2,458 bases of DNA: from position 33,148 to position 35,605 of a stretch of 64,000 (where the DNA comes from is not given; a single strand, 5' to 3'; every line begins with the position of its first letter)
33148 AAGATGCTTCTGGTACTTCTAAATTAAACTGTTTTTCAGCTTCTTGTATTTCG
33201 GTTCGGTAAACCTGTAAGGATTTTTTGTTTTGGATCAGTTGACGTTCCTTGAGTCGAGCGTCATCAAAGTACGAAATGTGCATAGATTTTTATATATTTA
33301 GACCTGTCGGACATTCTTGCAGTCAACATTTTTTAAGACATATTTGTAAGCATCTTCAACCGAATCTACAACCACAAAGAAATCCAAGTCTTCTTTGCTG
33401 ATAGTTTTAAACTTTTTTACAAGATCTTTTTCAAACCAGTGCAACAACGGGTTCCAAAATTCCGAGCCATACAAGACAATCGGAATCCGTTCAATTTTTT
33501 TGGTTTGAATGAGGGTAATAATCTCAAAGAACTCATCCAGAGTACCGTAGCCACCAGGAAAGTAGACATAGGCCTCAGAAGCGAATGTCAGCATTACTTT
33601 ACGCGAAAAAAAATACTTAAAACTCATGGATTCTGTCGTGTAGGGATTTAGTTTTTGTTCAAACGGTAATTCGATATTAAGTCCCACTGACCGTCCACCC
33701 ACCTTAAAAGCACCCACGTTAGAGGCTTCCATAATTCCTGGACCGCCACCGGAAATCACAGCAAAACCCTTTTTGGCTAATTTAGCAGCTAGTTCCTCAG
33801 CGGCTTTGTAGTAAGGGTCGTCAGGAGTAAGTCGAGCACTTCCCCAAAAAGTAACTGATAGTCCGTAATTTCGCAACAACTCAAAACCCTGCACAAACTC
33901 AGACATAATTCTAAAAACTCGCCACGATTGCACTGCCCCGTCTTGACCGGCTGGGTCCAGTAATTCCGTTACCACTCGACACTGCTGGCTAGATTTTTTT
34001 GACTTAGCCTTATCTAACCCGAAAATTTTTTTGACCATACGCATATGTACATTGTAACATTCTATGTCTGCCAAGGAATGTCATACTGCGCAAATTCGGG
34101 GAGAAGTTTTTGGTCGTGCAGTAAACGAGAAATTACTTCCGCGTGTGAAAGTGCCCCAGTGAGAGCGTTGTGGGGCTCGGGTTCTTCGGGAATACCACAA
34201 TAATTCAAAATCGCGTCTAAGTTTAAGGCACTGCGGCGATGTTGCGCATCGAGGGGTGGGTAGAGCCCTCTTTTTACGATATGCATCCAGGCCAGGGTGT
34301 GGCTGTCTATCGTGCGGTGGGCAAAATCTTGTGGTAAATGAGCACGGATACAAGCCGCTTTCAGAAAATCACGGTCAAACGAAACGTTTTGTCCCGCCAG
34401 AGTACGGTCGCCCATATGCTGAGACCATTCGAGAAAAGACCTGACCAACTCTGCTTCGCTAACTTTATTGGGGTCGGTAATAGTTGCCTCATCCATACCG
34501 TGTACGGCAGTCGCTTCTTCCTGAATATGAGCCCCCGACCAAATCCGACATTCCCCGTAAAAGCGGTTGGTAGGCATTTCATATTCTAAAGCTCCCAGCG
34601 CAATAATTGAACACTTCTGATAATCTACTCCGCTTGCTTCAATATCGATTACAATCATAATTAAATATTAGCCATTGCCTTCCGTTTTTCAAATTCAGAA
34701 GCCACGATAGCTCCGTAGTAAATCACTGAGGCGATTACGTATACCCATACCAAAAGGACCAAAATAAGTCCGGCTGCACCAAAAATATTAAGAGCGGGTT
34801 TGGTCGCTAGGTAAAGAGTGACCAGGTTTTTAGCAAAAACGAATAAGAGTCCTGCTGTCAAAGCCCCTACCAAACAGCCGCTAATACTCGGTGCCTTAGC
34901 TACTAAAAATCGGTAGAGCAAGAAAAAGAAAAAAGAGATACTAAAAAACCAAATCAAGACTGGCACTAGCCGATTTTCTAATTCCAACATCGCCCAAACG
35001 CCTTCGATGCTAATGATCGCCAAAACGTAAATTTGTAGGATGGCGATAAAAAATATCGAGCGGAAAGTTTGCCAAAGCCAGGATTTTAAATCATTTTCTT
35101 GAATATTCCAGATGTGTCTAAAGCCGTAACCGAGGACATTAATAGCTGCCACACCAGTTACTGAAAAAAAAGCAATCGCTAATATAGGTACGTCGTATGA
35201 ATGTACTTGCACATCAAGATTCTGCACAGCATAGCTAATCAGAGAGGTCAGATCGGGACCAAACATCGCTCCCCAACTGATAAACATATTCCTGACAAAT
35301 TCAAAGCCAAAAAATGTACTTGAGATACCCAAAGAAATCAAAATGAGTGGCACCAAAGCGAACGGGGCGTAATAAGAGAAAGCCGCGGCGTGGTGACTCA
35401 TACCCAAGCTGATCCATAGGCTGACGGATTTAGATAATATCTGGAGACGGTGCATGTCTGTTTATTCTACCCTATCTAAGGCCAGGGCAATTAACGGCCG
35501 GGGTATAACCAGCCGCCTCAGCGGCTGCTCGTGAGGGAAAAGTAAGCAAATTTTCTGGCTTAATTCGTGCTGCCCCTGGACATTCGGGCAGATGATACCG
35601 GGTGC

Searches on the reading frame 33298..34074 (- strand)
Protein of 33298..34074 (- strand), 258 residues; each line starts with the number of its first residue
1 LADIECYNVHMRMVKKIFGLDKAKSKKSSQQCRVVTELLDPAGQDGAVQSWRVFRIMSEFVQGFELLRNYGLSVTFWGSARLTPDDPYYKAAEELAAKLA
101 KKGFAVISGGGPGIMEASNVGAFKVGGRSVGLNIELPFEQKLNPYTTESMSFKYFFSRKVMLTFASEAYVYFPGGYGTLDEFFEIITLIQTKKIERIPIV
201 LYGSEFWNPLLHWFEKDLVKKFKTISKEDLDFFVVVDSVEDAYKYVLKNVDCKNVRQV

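Call 53: search_protein_families(library=pfam, proteins=[window:33298-34074:-], max_evalue=0.0001)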
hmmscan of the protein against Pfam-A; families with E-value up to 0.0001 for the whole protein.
window:33298-34074:- (258 aa): 2 families
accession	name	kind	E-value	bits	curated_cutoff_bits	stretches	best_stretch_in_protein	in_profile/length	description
PF03641.19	Lysine_decarbox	-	2.7e-31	108.9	27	1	115-245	1-130/131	Possible lysine decarboxylase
PF18306.6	LDcluster4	-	3.3e-14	53.2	26.3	1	75-194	5-120/151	SLOG cluster4 family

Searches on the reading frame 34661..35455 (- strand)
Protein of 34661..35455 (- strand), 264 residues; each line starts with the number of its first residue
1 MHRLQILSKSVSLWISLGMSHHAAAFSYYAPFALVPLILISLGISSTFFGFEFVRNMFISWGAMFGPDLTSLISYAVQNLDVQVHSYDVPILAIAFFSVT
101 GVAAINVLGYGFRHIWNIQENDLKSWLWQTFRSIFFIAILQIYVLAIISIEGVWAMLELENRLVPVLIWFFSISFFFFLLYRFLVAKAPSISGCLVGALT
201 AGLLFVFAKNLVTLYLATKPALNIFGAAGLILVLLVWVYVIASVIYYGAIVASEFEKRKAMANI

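Call 53: search_protein_families(library=pfam, proteins=[window:34661-35455:-], max_evalue=0.0001)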
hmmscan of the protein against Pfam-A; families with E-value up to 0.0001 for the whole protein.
window:34661-35455:- (264 aa): 1 family
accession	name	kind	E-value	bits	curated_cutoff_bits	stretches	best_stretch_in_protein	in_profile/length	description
PF03631.20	Virul_fac_BrkB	-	3.8e-27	96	33.7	1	19-258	5-258/259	Virulence factor BrkB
